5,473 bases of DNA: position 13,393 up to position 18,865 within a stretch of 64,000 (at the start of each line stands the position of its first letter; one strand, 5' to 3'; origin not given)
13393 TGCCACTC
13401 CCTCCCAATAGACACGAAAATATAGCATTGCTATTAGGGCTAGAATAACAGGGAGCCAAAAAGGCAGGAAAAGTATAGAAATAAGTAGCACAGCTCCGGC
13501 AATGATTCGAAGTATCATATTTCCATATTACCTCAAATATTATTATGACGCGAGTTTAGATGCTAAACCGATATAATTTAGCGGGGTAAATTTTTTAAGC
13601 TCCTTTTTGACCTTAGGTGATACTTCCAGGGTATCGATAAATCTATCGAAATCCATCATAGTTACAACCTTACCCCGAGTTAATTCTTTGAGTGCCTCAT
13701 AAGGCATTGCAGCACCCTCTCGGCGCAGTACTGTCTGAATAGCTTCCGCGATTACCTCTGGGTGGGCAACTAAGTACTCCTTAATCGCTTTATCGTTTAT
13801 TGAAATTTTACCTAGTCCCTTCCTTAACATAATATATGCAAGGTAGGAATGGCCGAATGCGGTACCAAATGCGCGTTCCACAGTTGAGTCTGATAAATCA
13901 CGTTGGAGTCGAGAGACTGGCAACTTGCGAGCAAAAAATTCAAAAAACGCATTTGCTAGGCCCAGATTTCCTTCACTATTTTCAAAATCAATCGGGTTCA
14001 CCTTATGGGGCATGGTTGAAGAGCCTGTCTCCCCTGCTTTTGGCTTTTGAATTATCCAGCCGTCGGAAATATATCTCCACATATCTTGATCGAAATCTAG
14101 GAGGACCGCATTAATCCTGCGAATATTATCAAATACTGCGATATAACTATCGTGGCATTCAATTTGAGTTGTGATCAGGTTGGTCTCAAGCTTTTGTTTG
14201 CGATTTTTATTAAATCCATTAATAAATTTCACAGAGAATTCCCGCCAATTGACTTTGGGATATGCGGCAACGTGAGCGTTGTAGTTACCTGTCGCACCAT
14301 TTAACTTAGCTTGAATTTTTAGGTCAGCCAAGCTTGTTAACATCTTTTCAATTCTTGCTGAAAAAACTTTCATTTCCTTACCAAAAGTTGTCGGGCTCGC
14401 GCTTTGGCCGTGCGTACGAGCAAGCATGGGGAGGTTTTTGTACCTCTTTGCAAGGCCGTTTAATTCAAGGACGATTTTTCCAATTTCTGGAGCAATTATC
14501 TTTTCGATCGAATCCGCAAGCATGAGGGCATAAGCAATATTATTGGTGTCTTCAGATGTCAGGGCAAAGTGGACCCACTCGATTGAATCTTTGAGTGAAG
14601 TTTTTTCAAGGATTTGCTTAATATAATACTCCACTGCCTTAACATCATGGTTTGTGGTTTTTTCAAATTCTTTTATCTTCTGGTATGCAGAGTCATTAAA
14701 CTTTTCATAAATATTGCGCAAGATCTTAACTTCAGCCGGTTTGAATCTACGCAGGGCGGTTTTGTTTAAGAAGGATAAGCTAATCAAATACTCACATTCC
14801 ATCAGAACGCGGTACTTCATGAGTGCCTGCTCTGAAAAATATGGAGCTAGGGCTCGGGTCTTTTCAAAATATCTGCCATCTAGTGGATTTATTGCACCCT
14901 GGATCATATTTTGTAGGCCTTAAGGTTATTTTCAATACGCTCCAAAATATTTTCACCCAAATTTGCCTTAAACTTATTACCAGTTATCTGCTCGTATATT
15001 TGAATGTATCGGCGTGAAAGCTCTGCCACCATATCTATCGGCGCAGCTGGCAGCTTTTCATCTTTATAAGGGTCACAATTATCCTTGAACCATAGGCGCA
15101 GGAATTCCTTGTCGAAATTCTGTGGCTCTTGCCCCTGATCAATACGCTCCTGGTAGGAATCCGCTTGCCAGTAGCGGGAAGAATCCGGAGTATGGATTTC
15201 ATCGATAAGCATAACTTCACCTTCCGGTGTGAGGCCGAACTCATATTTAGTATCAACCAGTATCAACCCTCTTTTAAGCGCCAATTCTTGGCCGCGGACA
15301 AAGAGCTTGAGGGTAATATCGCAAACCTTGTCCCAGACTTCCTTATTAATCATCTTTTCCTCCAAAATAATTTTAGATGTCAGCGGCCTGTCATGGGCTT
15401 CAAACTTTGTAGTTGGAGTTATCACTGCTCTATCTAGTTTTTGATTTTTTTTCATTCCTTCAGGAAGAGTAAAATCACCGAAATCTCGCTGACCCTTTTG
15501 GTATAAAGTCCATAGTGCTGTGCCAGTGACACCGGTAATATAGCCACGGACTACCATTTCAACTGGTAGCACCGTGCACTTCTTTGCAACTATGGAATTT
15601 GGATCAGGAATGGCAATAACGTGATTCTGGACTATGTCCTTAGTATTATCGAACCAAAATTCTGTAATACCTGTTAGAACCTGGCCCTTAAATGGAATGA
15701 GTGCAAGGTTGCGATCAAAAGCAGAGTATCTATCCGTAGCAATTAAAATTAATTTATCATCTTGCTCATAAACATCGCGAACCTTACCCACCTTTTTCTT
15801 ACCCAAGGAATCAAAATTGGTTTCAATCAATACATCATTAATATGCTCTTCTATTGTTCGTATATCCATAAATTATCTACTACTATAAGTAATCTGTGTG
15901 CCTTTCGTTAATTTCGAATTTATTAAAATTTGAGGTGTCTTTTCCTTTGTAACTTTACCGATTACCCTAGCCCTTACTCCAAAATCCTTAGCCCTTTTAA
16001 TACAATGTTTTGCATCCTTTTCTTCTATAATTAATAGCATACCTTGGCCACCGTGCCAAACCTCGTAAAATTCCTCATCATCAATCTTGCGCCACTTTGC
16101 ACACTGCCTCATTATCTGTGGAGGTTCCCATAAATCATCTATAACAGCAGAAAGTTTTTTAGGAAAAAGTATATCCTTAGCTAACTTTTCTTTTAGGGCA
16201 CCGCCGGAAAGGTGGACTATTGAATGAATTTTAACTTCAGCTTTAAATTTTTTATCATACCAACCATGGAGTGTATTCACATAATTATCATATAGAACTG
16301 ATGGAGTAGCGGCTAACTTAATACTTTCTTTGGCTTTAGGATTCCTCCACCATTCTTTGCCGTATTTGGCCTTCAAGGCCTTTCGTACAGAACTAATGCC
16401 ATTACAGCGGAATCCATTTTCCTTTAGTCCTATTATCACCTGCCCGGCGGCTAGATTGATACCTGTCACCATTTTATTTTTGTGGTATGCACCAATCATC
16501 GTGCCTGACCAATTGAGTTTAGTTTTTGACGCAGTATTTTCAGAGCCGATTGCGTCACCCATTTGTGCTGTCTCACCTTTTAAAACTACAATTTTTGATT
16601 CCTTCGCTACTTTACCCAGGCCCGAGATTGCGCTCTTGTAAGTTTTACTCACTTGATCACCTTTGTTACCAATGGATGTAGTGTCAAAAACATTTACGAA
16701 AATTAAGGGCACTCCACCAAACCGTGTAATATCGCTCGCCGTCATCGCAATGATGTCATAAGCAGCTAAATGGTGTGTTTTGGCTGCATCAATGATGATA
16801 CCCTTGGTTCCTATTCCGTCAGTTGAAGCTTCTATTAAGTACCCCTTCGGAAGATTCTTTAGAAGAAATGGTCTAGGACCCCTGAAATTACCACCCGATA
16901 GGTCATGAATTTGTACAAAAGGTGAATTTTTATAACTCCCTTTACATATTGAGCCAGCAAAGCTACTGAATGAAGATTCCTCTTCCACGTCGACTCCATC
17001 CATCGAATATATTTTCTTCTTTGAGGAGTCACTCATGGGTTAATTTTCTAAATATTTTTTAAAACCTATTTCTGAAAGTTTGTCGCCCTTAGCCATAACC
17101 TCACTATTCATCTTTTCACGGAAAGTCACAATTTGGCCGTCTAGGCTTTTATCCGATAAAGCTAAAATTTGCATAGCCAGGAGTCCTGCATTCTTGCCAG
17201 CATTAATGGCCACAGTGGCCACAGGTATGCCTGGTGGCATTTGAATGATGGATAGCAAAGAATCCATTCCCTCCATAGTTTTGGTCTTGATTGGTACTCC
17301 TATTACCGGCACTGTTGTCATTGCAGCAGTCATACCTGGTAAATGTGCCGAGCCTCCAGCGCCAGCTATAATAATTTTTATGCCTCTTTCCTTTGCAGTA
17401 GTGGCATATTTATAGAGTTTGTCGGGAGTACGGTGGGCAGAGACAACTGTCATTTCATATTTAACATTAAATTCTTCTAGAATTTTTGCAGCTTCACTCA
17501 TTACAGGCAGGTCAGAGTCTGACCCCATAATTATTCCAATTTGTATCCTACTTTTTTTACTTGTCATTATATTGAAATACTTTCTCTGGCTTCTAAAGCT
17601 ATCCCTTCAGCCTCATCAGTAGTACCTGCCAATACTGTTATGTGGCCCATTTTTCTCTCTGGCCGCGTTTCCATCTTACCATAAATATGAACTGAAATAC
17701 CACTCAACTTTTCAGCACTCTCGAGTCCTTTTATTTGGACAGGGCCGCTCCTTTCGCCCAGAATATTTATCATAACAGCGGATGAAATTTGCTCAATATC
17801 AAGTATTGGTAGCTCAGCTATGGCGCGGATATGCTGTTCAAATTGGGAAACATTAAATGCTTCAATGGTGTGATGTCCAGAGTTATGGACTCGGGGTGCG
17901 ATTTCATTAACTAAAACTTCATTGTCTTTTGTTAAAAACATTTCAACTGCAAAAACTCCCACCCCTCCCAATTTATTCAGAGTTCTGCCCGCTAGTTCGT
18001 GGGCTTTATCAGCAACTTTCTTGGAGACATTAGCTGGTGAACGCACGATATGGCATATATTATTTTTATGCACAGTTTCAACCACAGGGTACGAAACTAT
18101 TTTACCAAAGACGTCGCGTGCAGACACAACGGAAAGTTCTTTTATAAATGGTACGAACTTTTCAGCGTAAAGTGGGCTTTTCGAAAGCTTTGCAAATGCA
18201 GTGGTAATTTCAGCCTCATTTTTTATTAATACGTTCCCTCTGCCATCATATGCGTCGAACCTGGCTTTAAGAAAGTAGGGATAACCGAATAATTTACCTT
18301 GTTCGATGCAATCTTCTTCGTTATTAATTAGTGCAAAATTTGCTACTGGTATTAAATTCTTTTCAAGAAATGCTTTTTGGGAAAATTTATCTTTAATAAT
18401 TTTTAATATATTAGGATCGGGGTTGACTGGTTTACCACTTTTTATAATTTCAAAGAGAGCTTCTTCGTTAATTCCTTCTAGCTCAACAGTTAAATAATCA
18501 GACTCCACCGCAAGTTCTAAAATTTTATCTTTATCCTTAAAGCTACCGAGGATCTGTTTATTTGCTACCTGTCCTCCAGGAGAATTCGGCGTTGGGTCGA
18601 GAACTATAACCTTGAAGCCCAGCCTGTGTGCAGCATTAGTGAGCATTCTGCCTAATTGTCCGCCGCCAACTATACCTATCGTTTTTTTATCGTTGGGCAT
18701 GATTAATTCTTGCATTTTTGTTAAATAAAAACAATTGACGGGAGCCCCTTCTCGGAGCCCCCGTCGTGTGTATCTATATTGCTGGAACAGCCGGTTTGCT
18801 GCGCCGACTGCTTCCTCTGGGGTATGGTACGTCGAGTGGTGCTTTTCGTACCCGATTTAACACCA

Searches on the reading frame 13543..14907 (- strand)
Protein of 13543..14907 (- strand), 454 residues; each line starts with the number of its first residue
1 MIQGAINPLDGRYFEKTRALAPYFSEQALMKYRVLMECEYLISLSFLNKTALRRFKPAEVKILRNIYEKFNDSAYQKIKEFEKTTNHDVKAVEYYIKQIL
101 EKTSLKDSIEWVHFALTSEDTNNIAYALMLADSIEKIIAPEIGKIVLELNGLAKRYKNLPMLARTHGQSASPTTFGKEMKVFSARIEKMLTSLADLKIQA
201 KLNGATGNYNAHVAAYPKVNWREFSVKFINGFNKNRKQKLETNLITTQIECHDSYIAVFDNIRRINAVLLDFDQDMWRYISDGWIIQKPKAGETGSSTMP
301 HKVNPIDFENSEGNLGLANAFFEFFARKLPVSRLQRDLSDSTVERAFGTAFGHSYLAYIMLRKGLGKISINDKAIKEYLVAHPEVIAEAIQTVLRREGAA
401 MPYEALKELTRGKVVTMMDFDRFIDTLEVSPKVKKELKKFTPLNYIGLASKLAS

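Call 48: search_protein_families(library=pfam, proteins=[window:13543-14907:-], max_evalue=0.0001)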
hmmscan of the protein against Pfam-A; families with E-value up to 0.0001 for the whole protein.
window:13543-14907:- (454 aa): 3 families
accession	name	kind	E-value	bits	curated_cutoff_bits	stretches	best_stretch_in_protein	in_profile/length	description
PF00206.25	Lyase_1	-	6.4e-46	157.6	27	1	17-313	7-305/312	Lyase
PF08328.16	ASL_C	-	5.1e-43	146.2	35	1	332-446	1-115/115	Adenylosuccinate lyase C-terminal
PF18312.6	ScsC_N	-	2.5e-06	27.5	25.8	1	373-394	7-28/34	Copper resistance protein ScsC N-terminal domain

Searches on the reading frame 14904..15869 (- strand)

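Call 48: search_protein_families(library=pfam, proteins=[window:14904-15869:-], max_evalue=0.0001)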
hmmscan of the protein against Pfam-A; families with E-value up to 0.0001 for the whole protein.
window:14904-15869:- (321 aa): 1 family
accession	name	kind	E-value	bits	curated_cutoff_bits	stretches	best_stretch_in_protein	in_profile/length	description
PF01259.24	SAICAR_synt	-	3.3e-68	230.4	20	1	27-271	4-229/233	SAICAR synthetase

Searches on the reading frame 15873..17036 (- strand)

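Call 48: search_protein_families(library=pfam, proteins=[window:15873-17036:-], max_evalue=0.0001)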
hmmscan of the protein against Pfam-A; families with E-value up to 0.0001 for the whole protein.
window:15873-17036:- (387 aa): 2 families
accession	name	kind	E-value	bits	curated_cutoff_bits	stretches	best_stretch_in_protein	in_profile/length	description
PF02769.27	AIRS_C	-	1e-11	45.7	23.1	1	197-369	2-152/156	AIR synthase related protein, C-terminal domain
PF00586.29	AIRS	-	1.9e-08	35.1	24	1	64-169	11-97/112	AIR synthase related protein, N-terminal domain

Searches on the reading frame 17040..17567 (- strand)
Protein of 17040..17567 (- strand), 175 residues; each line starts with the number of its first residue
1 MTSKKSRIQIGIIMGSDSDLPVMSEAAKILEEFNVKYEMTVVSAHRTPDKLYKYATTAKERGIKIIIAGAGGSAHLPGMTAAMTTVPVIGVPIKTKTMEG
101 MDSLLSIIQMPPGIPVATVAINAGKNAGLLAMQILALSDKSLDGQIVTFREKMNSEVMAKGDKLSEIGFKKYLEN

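Call 48: search_protein_families(library=pfam, proteins=[window:17040-17567:-], max_evalue=0.0001)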
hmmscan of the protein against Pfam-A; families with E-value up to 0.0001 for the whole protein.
window:17040-17567:- (175 aa): 1 family
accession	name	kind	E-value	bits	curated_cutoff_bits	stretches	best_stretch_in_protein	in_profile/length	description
PF00731.26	AIRC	-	1e-67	226.7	30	1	9-155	1-147/148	AIR carboxylase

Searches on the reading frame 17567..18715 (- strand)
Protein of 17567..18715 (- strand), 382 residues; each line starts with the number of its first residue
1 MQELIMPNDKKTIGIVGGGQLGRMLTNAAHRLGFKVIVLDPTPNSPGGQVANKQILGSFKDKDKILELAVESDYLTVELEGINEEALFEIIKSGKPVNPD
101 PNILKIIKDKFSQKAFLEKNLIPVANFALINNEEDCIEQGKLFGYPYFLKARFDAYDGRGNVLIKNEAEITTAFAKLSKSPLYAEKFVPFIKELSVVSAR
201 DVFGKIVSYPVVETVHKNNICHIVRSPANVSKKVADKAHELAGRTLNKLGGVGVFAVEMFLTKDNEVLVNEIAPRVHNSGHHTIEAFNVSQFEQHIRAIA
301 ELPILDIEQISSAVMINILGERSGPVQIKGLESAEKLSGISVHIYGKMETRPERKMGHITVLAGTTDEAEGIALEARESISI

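Call 48: search_protein_families(library=pfam, proteins=[window:17567-18715:-], max_evalue=0.0001)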
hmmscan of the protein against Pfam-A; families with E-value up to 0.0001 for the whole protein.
window:17567-18715:- (382 aa): 4 families
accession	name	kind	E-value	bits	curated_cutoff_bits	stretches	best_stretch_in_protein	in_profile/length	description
PF02222.28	ATP-grasp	-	2.6e-60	203.5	27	1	116-292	2-179/179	ATP-grasp domain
PF22660.2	RS_preATP-grasp-like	-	6.7e-29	100.6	27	1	11-107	2-97/98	Ribonucleotide synthetase preATP-grasp domain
PF17769.7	PurK_C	-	1.5e-18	66.7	22.6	1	313-370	1-54/56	Phosphoribosylaminoimidazole carboxylase C-terminal domain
PF02826.25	2-Hacid_dh_C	-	7.9e-06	25.8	25.1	1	9-78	35-98/178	D-isomer specific 2-hydroxyacid dehydrogenase, NAD binding domain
